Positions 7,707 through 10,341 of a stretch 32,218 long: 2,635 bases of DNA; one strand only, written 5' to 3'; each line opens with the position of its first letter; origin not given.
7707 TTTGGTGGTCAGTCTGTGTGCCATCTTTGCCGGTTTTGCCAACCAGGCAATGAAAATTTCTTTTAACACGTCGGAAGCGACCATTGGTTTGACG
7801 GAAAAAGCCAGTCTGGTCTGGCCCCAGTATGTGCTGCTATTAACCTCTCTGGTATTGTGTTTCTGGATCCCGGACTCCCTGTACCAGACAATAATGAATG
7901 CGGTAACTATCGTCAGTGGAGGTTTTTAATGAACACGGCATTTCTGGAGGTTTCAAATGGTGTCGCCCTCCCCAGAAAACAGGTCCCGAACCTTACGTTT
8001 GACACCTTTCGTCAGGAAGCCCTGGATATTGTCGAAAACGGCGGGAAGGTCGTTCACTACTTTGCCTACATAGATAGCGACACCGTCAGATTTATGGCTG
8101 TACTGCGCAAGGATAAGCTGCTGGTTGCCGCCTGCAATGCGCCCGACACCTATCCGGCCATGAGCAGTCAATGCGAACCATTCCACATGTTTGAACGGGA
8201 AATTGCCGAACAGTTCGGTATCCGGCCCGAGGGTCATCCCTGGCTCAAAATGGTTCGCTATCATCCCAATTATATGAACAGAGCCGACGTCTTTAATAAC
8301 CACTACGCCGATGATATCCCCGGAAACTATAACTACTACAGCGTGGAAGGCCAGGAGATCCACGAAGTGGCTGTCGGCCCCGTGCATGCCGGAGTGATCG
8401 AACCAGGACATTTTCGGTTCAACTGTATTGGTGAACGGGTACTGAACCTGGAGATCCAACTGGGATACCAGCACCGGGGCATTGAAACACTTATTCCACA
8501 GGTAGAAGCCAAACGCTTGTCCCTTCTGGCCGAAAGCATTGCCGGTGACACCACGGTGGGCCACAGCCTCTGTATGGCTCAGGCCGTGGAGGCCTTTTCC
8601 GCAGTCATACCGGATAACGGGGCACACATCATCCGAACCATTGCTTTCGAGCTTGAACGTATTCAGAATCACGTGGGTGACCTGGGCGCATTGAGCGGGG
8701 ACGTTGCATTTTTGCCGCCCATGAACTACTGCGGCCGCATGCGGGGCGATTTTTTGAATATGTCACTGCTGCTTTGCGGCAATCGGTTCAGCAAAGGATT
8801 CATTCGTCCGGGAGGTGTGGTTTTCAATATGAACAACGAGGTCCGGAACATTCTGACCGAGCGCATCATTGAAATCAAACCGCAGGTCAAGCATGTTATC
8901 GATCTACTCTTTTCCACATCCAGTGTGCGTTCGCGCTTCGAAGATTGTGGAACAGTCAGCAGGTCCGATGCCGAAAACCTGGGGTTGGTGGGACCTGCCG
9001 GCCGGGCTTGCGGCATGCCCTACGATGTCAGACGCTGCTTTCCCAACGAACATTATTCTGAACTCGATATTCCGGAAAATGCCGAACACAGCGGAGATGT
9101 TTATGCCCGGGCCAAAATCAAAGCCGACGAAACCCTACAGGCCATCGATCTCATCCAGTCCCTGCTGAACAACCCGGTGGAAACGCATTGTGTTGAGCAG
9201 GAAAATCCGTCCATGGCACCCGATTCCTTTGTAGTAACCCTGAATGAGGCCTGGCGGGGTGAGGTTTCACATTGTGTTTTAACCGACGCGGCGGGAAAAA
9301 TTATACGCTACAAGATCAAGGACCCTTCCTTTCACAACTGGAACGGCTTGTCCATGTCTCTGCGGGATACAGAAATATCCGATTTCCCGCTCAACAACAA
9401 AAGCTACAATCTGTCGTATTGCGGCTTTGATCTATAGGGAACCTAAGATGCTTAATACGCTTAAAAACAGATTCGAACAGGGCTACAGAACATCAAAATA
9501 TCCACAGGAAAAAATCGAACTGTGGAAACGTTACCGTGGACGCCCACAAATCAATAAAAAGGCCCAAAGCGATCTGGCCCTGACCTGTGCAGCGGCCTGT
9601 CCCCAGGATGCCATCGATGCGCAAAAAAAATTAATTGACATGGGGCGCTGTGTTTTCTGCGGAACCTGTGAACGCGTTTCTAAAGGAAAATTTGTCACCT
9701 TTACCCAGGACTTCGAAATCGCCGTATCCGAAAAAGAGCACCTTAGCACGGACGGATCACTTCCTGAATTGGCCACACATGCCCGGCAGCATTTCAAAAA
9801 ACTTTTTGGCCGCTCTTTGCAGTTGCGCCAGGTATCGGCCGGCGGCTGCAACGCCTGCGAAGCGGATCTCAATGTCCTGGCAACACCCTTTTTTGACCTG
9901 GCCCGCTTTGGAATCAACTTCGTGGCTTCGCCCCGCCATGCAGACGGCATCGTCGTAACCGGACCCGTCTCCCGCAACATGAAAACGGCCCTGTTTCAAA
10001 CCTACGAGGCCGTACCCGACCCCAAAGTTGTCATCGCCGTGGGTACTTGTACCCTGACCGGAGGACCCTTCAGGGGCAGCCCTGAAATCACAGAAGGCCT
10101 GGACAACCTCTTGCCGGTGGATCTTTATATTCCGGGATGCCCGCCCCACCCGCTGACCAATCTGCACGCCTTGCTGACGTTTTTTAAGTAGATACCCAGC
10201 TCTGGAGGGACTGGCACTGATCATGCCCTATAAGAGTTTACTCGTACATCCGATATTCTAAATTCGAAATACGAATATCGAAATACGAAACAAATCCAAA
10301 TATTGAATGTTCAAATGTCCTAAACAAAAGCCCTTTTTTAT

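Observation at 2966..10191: Six-gene Ech/Hyf-hydrogenase-related (Ehr-type) membrane complex whose large subunit has lost every [NiFe] ligand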

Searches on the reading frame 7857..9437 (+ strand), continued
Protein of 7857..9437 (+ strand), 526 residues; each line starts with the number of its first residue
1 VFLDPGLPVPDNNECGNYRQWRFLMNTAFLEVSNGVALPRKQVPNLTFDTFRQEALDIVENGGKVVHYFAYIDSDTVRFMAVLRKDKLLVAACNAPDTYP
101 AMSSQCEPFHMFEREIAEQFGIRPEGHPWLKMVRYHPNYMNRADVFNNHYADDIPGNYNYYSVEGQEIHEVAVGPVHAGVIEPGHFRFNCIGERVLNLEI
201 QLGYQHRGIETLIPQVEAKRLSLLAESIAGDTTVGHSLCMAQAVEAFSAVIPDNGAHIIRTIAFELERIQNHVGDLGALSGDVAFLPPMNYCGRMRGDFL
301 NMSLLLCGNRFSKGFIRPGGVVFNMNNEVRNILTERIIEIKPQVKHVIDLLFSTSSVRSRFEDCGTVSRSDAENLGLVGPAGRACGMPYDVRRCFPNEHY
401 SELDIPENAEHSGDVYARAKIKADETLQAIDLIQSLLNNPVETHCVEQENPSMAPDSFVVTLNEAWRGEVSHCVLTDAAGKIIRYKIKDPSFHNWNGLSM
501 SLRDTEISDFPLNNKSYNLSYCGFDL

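Call 77: find_encoding_contigs(protein=P0143, flank=10000, max_places=1)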
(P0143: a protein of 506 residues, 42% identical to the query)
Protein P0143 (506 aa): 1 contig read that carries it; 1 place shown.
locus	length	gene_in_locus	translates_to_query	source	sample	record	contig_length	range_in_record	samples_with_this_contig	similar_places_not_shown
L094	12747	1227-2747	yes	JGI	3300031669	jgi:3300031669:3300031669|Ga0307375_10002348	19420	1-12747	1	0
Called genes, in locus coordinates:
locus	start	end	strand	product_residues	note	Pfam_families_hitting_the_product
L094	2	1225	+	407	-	?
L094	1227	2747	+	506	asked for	PF00329:Complex1_30kDa (weak), PF00346:Complex1_49kDa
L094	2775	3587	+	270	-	PF13183:Fer4_8 (faint), PF00037:Fer4 (weak), PF12837:Fer4_6 (weak), PF13237:Fer4_10 (weak), PF12838:Fer4_7, PF13187:Fer4_9, PF00037:Fer4, PF01058:Oxidored_q6, +3 more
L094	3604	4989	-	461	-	PF00270:DEAD, PF04851:ResIII (weak), PF00271:Helicase_C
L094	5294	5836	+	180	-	-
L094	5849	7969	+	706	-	PF27335:TP_0481_C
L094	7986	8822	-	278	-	PF04909:Amidohydro_2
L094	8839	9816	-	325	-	PF00248:Aldo_ket_red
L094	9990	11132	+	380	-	PF22177:PBP1_XylR, PF00165:HTH_AraC (faint), PF13377:Peripla_BP_3, PF12833:HTH_18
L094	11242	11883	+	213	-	PF00440:TetR_N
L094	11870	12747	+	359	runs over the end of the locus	PF25919:BSH_CusB (faint), PF25917:BSH_RND, PF25973:BSH_CzcB, PF25876:HH_MFP_RND (weak), PF25893:HH_CzcB (weak), PF25954:Beta-barrel_RND_2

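Call 84: find_encoding_contigs(protein=P0206, flank=10000, max_places=2)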
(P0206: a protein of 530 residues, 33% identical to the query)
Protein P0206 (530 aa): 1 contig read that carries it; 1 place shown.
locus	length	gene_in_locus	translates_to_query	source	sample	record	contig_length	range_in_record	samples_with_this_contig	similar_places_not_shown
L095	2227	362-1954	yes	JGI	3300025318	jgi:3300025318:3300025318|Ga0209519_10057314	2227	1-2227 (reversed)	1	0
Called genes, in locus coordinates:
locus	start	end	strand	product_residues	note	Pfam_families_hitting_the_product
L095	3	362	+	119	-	?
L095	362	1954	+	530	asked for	PF00329:Complex1_30kDa, PF00374:NiFeSe_Hases, PF00346:Complex1_49kDa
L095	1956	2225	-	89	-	?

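Call 85: find_encoding_contigs(protein=P0236, flank=10000, max_places=2)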
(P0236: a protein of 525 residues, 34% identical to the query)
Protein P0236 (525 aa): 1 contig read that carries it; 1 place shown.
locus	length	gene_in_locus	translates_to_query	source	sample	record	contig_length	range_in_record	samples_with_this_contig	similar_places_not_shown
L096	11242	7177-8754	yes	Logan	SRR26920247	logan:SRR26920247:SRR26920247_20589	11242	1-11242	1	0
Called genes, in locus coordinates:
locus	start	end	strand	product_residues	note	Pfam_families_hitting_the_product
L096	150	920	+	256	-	PF00392:GntR, PF07729:FCD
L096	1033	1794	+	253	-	PF01925:TauE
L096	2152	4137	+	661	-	PF00662:Proton_antipo_N, PF00361:Proton_antipo_M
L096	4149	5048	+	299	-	PF00146:NADHdh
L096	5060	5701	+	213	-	-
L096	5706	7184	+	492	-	PF00361:Proton_antipo_M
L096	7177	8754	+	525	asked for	PF00329:Complex1_30kDa, PF00374:NiFeSe_Hases, PF00346:Complex1_49kDa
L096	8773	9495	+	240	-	PF13187:Fer4_9 (faint), PF12797:Fer4_2 (faint), PF13484:Fer4_16 (faint), PF00037:Fer4 (weak), PF01058:Oxidored_q6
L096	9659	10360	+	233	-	PF07875:Coat_F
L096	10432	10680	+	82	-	PF07561:DUF1540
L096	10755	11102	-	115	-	PF12788:YmaF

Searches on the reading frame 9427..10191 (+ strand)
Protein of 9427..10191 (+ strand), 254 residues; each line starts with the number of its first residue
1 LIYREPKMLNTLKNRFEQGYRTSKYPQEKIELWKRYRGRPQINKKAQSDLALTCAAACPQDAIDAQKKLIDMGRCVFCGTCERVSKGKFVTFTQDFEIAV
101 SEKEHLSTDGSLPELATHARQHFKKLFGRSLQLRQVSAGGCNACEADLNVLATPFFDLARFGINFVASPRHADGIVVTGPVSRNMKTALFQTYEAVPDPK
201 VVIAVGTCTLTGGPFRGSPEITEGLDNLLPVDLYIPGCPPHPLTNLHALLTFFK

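Call 4: search_protein_families(library=pfam, proteins=[window:9427-10191:+])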
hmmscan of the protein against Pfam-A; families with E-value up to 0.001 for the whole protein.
window:9427-10191:+ (254 aa): 1 family
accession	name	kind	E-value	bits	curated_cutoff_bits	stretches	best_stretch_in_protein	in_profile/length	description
PF01058.29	Oxidored_q6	-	1e-28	100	27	1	141-250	1-126/128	NADH ubiquinone oxidoreductase, 20 Kd subunit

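Call 5: search_protein_families(library=ncbifam, proteins=[window:9427-10191:+], max_evalue=0.001)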
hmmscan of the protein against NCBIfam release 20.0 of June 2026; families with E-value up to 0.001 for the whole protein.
window:9427-10191:+ (254 aa): 32 families (the best 25 are shown)
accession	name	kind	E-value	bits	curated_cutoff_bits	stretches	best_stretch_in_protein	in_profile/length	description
NF005012.1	PRK06411.1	subfamily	1.9e-34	118.6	116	1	140-251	42-153/166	NADH-quinone oxidoreductase subunit NuoB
NF011394.0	PRK14819.1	equivalog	5.1e-31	108.2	312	1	140-252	39-152/264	NADH-quinone oxidoreductase subunit B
TIGR01957.1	nuoB_fam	subfamily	3.5e-30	104.8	142.7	1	129-251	15-137/145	NADH-quinone oxidoreductase subunit B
NF011391.0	PRK14816.1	equivalog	1.2e-28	100.1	283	1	128-248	49-169/196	NADH-quinone oxidoreductase subunit B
NF011390.0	PRK14815.1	equivalog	9.9e-26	90.1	281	1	140-252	41-153/183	NADH dehydrogenase subunit B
NF011393.0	PRK14818.1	equivalog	1.1e-23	83.6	255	1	140-250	39-149/173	NADH dehydrogenase subunit B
NF011389.0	PRK14814.1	equivalog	1.5e-22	80.3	285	1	142-251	43-152/186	NADH dehydrogenase subunit B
NF009808.0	PRK13292.1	equivalog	3.4e-22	78.1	1156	1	141-251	34-144/791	NADH-quinone oxidoreductase subunit B/C/D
NF011388.0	PRK14813.1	equivalog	3.5e-22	79.2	294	1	141-249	37-146/189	NADH dehydrogenase subunit B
NF011395.0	PRK14820.1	equivalog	1.2e-21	77.3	263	1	144-246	45-147/180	NADH-quinone oxidoreductase subunit B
NF009053.0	PRK12387.1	subfamily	1.4e-19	70.6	204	1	8-112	1-112/180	formate hydrogenlyase complex iron-sulfur subunit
NF011392.0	PRK14817.1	equivalog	2.4e-19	69.7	271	1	143-250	47-154/182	NADH-quinone oxidoreductase subunit B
NF006076.0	PRK08222.1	equivalog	5.6e-16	58.9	270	1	8-111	1-111/181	hydrogenase 4 subunit H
TIGR01971.1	NuoI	subfamily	1.7e-13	50.2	113.05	1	11-108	5-116/121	NADH-quinone oxidoreductase, chain I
NF004537.0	PRK05888.1-3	equivalog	1.2e-10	41.3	163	1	69-107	109-147/204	NADH-quinone oxidoreductase subunit NuoI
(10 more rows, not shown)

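Call 71: predict_structure(protein=window:9448-10191:+)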
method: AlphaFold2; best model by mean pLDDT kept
length: 247 residues; sequences in the alignment: 1
mean_pLDDT: 34.1   pTM: 0.28
mean pLDDT of the five models: 34.1, 31.4, 29.0, 26.9, 25.7
residues with pLDDT >= 90: 0; 70-90: 0; 50-70: 1; < 50: 246
segments of 3 or more residues with pLDDT < 50: 1-109, 111-247
pLDDT, mean of each block of 10 residues (from residue 1): 33 40 41 34 32 40 33 26 24 27 43 46 44 37 32 32 32 36 38 34 30 34 33 28 23
secondary structure, 60 per line:
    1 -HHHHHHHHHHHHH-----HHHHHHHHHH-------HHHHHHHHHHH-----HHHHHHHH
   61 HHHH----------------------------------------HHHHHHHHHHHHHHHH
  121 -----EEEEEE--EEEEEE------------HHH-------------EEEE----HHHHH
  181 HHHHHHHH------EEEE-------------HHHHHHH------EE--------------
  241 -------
elements in order: H2-14 H20-29 H37-47 H53-64 H105-120 E126-131 E134-139 E168-171 H176-188 E195-198 H212-218
